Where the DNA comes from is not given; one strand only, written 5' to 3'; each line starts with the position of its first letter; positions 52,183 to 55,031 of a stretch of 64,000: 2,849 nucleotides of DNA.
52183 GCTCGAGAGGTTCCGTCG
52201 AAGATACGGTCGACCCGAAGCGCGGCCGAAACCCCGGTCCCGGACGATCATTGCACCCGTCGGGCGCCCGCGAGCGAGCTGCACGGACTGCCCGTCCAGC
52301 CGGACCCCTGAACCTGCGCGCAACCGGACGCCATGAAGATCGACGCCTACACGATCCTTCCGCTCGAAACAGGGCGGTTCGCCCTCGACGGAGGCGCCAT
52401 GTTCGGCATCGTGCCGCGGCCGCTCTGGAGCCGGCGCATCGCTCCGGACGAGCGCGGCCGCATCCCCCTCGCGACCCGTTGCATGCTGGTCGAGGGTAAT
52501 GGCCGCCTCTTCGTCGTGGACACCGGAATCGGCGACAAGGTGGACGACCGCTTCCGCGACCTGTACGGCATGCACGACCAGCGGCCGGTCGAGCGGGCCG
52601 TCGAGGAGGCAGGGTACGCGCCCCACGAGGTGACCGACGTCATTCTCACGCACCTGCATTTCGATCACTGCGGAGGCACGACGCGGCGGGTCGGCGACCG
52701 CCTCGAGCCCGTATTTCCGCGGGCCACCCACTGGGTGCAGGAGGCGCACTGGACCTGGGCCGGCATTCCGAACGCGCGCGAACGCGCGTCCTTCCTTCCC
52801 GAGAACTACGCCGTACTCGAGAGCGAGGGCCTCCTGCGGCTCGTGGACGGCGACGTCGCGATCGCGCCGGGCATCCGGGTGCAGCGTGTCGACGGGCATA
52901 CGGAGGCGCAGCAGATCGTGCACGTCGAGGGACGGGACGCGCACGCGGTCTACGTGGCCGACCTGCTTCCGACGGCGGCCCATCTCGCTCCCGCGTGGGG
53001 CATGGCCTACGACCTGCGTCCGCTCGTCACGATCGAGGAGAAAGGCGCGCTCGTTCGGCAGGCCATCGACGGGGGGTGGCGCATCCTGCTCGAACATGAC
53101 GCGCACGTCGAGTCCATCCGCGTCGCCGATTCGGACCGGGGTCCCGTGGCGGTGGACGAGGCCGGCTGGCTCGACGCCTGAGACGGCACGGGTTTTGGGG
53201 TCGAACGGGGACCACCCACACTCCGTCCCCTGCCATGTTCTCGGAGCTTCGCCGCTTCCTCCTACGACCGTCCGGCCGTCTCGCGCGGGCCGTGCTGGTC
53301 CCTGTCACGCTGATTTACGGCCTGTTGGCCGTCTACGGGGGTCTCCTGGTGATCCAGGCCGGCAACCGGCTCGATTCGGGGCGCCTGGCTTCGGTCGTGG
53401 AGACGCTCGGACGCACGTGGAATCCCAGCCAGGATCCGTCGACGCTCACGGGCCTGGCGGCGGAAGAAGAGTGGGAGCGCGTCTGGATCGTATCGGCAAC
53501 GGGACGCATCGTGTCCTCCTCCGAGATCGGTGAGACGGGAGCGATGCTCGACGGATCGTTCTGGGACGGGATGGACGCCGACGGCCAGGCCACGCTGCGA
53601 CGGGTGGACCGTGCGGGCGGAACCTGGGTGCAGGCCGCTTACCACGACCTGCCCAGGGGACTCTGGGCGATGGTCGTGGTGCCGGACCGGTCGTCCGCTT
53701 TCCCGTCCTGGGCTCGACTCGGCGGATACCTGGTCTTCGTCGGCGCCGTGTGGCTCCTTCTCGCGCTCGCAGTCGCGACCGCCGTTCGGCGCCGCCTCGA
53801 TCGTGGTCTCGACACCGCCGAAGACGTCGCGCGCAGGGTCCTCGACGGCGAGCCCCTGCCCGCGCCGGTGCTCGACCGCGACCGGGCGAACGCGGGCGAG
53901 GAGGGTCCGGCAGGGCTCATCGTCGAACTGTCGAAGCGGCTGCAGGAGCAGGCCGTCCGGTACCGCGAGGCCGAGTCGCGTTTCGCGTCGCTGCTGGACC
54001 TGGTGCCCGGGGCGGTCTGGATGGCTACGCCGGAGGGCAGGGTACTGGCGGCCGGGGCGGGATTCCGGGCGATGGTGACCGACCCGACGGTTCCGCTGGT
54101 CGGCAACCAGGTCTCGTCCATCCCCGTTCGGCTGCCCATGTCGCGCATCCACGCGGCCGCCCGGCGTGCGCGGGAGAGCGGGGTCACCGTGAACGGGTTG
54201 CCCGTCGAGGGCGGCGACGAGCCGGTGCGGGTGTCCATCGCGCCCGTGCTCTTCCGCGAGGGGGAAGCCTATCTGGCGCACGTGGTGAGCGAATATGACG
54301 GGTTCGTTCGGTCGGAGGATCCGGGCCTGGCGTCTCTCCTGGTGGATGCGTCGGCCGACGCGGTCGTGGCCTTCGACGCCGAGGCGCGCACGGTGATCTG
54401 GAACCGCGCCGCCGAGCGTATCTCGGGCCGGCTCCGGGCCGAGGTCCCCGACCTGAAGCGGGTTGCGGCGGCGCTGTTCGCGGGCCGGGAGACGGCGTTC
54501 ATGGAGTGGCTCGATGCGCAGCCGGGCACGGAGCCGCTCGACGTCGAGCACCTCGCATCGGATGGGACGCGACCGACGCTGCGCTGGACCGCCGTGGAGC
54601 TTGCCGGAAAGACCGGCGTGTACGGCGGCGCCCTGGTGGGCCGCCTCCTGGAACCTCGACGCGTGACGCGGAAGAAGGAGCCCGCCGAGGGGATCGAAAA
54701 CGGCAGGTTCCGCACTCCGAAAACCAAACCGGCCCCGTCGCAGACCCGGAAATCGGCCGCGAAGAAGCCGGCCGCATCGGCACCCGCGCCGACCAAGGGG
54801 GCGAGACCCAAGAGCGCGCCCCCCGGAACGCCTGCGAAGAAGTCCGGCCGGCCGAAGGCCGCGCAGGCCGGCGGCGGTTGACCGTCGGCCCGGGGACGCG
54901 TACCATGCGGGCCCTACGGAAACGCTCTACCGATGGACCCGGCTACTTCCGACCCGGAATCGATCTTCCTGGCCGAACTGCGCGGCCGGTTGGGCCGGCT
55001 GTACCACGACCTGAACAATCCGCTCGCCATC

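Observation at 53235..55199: Sensor without a kinase: PAS membrane protein followed by a stand-alone H-box/DHp mini-protein directly upstream of porU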

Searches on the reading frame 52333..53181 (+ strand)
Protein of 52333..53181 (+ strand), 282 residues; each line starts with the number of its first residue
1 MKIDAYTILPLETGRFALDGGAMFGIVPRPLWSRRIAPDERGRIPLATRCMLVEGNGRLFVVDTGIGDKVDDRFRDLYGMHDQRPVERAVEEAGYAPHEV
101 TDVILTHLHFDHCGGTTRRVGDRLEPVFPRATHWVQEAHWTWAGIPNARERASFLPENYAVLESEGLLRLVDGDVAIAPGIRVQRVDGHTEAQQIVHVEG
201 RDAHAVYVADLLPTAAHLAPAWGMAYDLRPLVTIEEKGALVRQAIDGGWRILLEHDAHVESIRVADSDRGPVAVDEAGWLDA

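Call 3: search_protein_families(library=pfam, proteins=[window:52333-53181:+], max_evalue=1)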
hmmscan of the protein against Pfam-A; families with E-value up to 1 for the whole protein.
window:52333-53181:+ (282 aa): 3 families
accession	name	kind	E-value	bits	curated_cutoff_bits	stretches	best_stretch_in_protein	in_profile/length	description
PF00753.33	Lactamase_B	-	1.4e-16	61.5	22.7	1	45-230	3-171/196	Metallo-beta-lactamase superfamily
PF12706.13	Lactamase_B_2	-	0.0088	16.1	27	1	61-117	4-48/200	Beta-lactamase superfamily domain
PF09353.15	DUF1995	-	0.14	12.6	26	1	219-271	140-190/197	Domain of unknown function (DUF1995)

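Call 4: search_protein_families(library=ncbifam, proteins=[window:52333-53181:+], max_evalue=1)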
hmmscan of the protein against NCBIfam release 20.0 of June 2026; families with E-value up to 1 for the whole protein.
window:52333-53181:+ (282 aa): 16 families
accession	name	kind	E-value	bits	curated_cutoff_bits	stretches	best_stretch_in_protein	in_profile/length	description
NF047919.1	lactonase_YtnP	equivalog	1.3e-61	208.2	425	1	3-266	2-264/274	YtnP family quorum-quenching lactonase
NF047979.1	lactonase_AidB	equivalog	4.5e-18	65.5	360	1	4-255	7-252/271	AidB family quorum-quenching N-acyl homoserine lactonase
NF045699.1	AHLLactAiiA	equivalog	2.9e-13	49.6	375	1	60-206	46-186/251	quorum-quenching N-acyl homoserine lactonase AiiA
NF047925.1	pyridox_lacton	equivalog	8.2e-11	42.2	325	2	18-116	9-105/268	4-pyridoxolactonase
NF045700.1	AHLLactAttM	equivalog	6.8e-06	25.8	390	1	81-155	75-140/257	AttM family quorum-quenching N-acyl homoserine lactonase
NF000805.0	PRK00055.2-3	equivalog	0.0036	16.6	416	1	87-117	43-73/307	ribonuclease Z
NF041257.1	GntH_guanitoxin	equivalog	0.0037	16.2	333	1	95-114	63-82/374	guanitoxin biosynthesis MBL fold metallo-hydrolase GntH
NF012229.1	bla_class_B_core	domain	0.0038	17.4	100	1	51-116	18-68/139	metallo-beta-lactamase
TIGR03413.1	GSH_gloB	equivalog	0.0053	16.2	200.8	1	83-118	30-62/248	hydroxyacylglutathione hydrolase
NF000469.2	CAR_gen_B3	exception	0.0079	15.2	500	1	77-118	91-131/311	CAR family subclass B3 metallo-beta-lactamase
NF033105.1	bla_subclass_B3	equivalog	0.0083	15.4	240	1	85-116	47-78/257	subclass B3 metallo-beta-lactamase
TIGR02651.1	RNase_Z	equivalog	0.025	13.6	292.95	1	90-115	42-67/302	ribonuclease Z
NF000427.2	blaCAU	exception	0.04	13.2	500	1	84-118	50-84/262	CAU/MBL1b family subclass B3 metallo-beta-lactamase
NF045584.1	cas14_MBL_CASP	equivalog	0.046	12.1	800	1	79-114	31-65/612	type VII CRISPR-associated protein Cas14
NF007597.0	PRK10241.1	equivalog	0.06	12.6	421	1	82-118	31-64/251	hydroxyacylglutathione hydrolase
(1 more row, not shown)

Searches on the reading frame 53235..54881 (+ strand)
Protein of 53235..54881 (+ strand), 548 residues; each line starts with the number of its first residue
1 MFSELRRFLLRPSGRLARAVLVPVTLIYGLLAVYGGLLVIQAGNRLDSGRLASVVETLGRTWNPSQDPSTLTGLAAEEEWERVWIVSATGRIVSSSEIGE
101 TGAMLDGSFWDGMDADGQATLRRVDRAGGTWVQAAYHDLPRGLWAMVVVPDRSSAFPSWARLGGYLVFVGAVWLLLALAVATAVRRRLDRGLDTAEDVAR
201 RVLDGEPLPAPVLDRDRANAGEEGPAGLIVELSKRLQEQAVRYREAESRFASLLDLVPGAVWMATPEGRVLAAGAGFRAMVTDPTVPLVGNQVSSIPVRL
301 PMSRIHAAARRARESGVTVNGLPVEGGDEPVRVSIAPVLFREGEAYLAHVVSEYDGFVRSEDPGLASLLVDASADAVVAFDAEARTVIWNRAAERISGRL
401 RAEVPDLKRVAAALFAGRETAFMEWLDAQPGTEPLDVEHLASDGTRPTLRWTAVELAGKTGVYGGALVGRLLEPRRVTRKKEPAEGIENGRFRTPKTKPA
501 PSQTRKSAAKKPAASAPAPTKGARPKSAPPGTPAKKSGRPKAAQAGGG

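Call 3: search_protein_families(library=pfam, proteins=[window:53235-54881:+], max_evalue=1)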
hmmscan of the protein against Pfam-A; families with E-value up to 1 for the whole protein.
window:53235-54881:+ (548 aa): 4 families
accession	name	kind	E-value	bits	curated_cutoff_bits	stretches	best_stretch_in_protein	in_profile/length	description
PF00989.32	PAS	-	1.5e-05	25.4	22.6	1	368-404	5-41/113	PAS fold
PF08448.16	PAS_4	-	9.9e-05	23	23.1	1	254-348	1-100/110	PAS fold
PF13188.13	PAS_8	-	0.0005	20.3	21.8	1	369-407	6-46/65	PAS domain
PF02743.24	dCache_1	-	0.3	11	45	1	82-149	169-240/240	Cache domain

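Call 4: search_protein_families(library=ncbifam, proteins=[window:53235-54881:+], max_evalue=1)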
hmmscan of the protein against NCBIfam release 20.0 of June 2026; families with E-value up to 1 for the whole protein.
window:53235-54881:+ (548 aa): 5 families
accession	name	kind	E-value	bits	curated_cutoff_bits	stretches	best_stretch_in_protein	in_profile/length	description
TIGR00229.1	sensory_box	domain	0.00015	21.9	22.9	1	368-404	9-45/126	PAS domain S-box protein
NF046020.1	HisKinCckABruc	equivalog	0.0055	14.6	1000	1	196-282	293-380/868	cell cycle histidine kinase CckA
NF003345.0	PRK04358.1-6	equivalog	0.092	12.2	260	1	183-235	102-151/219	hypothetical protein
NF045728.1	glycosyl_F510_1955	equivalog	0.13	11.5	175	0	56-100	121-208/246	F510_1955 family glycosylhydrolase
TIGR03197.1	MnmC_Cterm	equivalog_domain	0.16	11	174.2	1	238-300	263-324/400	FAD-dependent 5-carboxymethylaminomethyl-2-thiouridine(34) oxidoreductase MnmC1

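Call 6: find_homologous_proteins(query=window:53235-54878:+, max_evalue=0.001)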
Query window:53235-54878:+ (548 aa): 3 proteins with E <= 0.001 among 8000 candidates.
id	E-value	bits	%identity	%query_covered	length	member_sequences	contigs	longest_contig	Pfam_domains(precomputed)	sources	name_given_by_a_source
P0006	0.0e+0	1186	100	100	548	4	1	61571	PF00989.32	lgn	-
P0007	3.6e-148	513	48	99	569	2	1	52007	-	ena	-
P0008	4.1e-72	262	37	85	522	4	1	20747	-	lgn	-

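Call 8: find_encoding_contigs(protein=P0008, flank=10000, max_places=4)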
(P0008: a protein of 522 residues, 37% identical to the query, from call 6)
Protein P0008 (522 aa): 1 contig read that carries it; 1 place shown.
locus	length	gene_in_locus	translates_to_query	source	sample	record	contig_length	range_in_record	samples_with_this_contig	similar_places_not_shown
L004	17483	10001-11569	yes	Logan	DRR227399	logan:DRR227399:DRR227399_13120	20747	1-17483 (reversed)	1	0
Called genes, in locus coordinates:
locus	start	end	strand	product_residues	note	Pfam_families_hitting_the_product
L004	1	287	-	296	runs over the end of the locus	PF04773:FecR, PF16344:FecR_C (faint)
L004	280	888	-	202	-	PF07638:Sigma70_ECF (weak), PF04542:Sigma70_r2, PF08281:Sigma70_r4_2, PF04545:Sigma70_r4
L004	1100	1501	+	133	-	PF01042:Ribonuc_L-PSP, PF14588:YjgF_endoribonc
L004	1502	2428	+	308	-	PF13483:Lactamase_B_3, PF12706:Lactamase_B_2 (weak)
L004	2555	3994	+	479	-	PF28494:GlyRS_ins_1, PF00587:tRNA-synt_2b, PF03129:HGTP_anticodon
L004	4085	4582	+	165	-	-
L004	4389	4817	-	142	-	PF01451:LMWPc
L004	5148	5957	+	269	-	PF06966:DUF1295, PF02544:Steroid_dh (weak), PF04191:PEMT (weak)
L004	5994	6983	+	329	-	PF02445:NadA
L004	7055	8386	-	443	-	-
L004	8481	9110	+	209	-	PF02190:LON_substr_bdg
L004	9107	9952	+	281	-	PF00753:Lactamase_B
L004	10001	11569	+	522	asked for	-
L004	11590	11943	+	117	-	-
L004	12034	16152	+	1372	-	PF01364:Peptidase_C25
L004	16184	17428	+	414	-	PF03349:Toluene_X (faint), PF19572:PorV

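Call 64: predict_structure(alignment_id=A6)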
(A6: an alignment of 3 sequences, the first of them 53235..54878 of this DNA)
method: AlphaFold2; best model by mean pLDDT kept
length: 548 residues; sequences in the alignment: 3
mean_pLDDT: 54.0   pTM: 0.29
mean pLDDT of the five models: 54.0, 51.5, 51.0, 46.0, 42.2
residues with pLDDT >= 90: 0; 70-90: 95; 50-70: 236; < 50: 217
segments of 3 or more residues with pLDDT < 50: 1-10, 12-14, 88-90, 98-101, 223-226, 245-261, 263-268, 294-374, 456-463, 474-500, 502-511, 513-518, 520-524, 526-528, 530-548
pLDDT, mean of each block of 10 residues (from residue 1): 42 54 72 76 67 70 60 62 55 53 58 67 70 71 68 62 77 75 59 52 55 59 51 56 44 43 46 56 57 47 43 41 33 31 30 32 35 54 58 68 73 76 66 66 67 52 58 45 35 34 35 40 39 37 33
secondary structure, 60 per line:
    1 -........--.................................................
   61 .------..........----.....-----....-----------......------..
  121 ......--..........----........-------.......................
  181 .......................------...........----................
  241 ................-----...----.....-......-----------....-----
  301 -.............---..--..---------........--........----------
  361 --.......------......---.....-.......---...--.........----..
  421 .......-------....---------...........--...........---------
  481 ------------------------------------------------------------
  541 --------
elements in order: H2-9 H12-61 H68-77 E82-86 E92-95 H107-112 E119-126 E129-138 E143-150 H158-203 H210-220 H225-256 E262-264 E269-273 H275-280 H302-314 E333-340 E343-350 H363-369 E376-381 E385-389 H391-397 H407-414 H419-427 E435-438 E448-458 E461-471

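Call 70: find_homologous_proteins(query=A7, max_evalue=0.001)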
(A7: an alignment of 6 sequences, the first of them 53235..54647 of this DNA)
Query A7 (6 sequences) (471 aa, profile of the alignment): 4 proteins with E <= 0.001 among 8000 candidates.
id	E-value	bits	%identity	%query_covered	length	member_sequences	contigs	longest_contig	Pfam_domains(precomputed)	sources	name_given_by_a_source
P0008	4.1e-224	763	37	99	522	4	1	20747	-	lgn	-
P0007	8.3e-219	745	51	100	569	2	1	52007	-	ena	-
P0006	1.3e-207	709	100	100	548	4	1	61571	PF00989.32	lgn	-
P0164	5.2e-141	489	23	49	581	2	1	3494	PF13426.14,PF13188.14,PF00989.32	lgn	-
